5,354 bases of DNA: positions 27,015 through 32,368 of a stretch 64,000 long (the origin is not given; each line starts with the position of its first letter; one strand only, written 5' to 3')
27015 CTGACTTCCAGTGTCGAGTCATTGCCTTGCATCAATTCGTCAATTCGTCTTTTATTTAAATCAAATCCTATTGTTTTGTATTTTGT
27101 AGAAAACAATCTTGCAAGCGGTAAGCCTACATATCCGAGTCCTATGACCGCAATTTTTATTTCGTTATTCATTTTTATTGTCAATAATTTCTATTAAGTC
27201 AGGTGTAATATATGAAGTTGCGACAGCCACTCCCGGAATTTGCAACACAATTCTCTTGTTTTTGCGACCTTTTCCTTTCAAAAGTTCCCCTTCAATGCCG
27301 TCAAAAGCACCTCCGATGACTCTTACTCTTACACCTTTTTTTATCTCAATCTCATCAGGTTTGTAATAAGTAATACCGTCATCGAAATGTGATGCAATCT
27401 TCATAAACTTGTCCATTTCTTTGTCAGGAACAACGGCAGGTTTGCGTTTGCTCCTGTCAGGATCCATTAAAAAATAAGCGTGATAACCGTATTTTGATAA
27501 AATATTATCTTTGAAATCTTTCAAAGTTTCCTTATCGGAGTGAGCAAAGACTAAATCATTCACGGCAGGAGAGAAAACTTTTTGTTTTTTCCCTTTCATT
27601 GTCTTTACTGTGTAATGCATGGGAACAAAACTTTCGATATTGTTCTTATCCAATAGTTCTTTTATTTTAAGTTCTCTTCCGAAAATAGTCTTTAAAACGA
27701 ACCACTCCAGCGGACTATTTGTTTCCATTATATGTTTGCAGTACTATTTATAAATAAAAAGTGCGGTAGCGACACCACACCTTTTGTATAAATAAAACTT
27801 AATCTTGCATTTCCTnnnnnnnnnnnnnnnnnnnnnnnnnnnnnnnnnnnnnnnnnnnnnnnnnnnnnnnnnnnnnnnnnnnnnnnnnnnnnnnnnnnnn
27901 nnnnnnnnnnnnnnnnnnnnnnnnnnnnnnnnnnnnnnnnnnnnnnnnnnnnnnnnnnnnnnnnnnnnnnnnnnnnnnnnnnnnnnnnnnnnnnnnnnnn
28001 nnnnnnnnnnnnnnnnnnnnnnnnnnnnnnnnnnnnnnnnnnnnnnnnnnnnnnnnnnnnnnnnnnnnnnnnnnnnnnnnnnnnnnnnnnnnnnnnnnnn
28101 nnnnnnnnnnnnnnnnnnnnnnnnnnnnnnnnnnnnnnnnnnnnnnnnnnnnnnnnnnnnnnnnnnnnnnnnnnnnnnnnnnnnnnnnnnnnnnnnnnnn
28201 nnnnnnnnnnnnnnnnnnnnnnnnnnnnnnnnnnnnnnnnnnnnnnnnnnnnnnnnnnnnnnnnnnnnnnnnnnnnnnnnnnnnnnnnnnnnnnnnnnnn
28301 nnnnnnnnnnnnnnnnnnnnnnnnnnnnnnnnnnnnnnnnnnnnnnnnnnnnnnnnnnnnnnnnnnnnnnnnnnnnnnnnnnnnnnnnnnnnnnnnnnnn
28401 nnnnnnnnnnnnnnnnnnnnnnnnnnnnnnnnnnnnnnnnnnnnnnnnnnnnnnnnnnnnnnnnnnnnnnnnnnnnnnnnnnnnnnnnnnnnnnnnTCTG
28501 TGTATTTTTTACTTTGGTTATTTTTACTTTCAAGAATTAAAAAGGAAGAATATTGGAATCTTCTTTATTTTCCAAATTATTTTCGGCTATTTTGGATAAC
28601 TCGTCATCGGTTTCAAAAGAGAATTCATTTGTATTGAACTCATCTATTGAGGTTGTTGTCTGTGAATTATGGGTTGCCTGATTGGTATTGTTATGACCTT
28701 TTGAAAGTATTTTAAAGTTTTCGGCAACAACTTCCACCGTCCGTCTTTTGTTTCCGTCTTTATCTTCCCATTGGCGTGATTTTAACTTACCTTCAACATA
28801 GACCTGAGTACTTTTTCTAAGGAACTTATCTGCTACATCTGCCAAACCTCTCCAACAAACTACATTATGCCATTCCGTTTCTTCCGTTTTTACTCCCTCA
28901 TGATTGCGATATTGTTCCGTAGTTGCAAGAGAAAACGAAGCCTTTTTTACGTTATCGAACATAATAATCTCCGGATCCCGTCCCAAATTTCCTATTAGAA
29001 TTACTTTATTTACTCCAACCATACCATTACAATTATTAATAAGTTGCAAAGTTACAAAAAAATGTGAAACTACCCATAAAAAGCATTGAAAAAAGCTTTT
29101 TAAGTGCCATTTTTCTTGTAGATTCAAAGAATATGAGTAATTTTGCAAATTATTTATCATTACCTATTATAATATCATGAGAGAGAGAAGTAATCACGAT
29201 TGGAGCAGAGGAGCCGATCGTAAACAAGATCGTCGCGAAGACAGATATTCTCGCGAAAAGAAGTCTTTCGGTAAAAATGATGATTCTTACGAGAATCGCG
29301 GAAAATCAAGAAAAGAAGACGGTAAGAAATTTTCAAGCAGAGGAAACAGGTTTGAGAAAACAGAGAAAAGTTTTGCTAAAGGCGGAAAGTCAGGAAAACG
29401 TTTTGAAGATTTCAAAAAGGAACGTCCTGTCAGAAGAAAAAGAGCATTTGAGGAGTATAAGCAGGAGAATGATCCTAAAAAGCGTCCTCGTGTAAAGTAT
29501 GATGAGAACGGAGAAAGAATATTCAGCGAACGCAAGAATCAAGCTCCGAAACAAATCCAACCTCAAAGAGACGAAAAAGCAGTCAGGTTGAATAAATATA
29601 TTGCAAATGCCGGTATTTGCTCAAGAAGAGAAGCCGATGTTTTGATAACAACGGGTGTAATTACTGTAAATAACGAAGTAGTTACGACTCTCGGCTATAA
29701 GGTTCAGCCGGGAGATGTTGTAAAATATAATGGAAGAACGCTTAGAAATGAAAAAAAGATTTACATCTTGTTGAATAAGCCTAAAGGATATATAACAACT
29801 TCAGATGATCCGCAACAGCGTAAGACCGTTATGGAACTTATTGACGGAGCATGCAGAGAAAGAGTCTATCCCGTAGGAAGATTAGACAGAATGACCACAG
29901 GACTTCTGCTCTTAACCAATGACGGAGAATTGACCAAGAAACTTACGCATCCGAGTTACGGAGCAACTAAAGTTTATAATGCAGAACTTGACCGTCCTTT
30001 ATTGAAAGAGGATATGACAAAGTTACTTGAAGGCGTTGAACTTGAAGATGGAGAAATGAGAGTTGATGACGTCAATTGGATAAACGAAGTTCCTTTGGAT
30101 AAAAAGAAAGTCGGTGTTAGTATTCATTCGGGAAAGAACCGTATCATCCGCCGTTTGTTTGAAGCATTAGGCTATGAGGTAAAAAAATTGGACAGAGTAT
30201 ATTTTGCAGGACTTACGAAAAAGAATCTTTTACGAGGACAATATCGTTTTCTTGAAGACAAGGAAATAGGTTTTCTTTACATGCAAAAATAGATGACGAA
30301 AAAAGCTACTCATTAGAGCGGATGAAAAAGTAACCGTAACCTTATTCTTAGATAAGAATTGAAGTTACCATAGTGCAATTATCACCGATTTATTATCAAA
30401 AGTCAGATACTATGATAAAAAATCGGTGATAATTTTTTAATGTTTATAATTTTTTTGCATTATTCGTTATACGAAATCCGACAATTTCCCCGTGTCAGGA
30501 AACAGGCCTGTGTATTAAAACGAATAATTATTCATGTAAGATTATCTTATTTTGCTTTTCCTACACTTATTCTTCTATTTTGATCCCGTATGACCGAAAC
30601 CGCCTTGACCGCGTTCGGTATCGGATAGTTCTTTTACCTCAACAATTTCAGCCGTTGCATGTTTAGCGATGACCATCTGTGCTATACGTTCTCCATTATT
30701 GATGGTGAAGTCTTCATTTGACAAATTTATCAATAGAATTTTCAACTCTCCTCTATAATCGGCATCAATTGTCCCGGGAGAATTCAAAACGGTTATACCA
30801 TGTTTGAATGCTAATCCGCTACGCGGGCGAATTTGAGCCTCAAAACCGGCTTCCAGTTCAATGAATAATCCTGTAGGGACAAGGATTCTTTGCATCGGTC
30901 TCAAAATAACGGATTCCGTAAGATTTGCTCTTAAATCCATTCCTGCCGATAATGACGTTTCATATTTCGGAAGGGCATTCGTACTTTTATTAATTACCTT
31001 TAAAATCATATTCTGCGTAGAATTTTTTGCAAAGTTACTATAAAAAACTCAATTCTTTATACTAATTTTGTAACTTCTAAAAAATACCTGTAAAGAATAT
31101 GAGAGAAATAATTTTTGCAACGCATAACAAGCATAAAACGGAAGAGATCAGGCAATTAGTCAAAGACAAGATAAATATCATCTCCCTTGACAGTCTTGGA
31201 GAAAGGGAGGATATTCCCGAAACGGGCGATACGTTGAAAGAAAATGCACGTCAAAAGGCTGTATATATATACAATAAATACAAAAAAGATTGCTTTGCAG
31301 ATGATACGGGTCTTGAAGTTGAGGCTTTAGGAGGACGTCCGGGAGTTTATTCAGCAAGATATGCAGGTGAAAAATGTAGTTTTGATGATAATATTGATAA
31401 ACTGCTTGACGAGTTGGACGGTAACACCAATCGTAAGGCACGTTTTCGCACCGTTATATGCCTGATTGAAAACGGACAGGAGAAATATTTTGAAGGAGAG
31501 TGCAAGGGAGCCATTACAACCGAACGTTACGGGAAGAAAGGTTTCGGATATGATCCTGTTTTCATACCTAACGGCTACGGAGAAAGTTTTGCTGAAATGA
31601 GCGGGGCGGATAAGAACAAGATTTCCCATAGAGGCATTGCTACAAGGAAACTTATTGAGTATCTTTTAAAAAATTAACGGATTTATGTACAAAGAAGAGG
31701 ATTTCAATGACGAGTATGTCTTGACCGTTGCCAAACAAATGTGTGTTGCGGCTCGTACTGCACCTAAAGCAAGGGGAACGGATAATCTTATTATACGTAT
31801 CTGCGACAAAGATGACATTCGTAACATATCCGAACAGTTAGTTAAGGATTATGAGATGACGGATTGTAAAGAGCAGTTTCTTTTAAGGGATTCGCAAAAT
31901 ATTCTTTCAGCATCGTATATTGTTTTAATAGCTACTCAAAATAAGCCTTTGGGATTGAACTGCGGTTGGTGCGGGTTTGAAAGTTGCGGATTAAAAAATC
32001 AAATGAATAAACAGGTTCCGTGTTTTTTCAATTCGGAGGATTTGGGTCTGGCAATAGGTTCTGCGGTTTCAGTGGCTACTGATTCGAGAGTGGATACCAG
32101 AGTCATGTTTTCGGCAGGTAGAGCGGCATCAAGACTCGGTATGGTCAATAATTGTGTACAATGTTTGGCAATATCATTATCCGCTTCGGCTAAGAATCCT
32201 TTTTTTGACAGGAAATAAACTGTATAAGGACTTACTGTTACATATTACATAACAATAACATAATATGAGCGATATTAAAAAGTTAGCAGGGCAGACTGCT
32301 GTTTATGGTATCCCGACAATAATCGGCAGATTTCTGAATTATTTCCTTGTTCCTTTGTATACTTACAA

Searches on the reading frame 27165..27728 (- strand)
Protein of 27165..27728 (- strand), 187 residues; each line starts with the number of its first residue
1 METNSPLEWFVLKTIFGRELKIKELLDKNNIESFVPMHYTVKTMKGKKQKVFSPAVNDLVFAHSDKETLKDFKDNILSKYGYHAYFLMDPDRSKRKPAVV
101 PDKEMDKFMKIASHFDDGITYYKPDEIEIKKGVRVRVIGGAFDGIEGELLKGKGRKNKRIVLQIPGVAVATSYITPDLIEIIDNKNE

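Call 68: search_protein_families(library=pfam, proteins=[window:27165-27728:-])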
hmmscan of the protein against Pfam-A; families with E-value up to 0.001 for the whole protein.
window:27165-27728:- (187 aa): 1 family
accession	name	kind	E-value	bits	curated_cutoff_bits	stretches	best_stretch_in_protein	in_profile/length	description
PF02357.24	NusG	-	8.5e-13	49.1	22.2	1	8-109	2-93/93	Transcription termination factor nusG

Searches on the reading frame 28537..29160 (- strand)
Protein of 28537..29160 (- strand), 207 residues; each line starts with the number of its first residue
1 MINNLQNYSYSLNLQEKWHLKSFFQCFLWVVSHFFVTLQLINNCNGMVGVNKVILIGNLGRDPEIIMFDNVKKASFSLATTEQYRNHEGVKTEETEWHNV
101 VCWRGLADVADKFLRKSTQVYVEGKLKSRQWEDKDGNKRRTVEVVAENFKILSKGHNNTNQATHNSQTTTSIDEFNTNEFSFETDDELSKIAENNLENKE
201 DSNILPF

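Call 68: search_protein_families(library=pfam, proteins=[window:28537-29160:-])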
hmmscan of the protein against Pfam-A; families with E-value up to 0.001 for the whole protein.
window:28537-29160:- (207 aa): 1 family
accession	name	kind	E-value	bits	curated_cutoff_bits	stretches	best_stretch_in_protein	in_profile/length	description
PF00436.31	SSB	-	2.1e-29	102.1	26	1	50-151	1-103/104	Single-strand binding protein family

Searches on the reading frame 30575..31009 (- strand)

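Call 68: search_protein_families(library=pfam, proteins=[window:30575-31009:-])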
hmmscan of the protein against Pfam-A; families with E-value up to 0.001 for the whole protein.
window:30575-31009:- (144 aa): 2 families
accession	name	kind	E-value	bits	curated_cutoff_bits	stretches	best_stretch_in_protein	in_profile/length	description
PF00692.24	dUTPase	-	2.2e-35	121.7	22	1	12-142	4-129/129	dUTPase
PF22769.1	DCD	-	6.6e-11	43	27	1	29-116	66-152/153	dCTP deaminase-like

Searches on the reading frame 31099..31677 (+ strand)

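Call 68: search_protein_families(library=pfam, proteins=[window:31099-31677:+])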
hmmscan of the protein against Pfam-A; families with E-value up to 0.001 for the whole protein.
window:31099-31677:+ (192 aa): 1 family
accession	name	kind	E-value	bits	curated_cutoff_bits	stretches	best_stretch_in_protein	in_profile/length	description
PF01725.21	Ham1p_like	-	5.4e-68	229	22.5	1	4-188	1-186/186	Ham1 family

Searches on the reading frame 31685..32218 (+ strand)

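Call 68: search_protein_families(library=pfam, proteins=[window:31685-32218:+])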
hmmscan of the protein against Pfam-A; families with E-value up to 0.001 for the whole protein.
window:31685-32218:+ (177 aa): 1 family
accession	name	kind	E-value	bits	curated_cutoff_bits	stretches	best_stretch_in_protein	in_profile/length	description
PF09918.14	DUF2148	-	2.5e-26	91.9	25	1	111-176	3-68/68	Uncharacterized protein containing a ferredoxin domain (DUF2148)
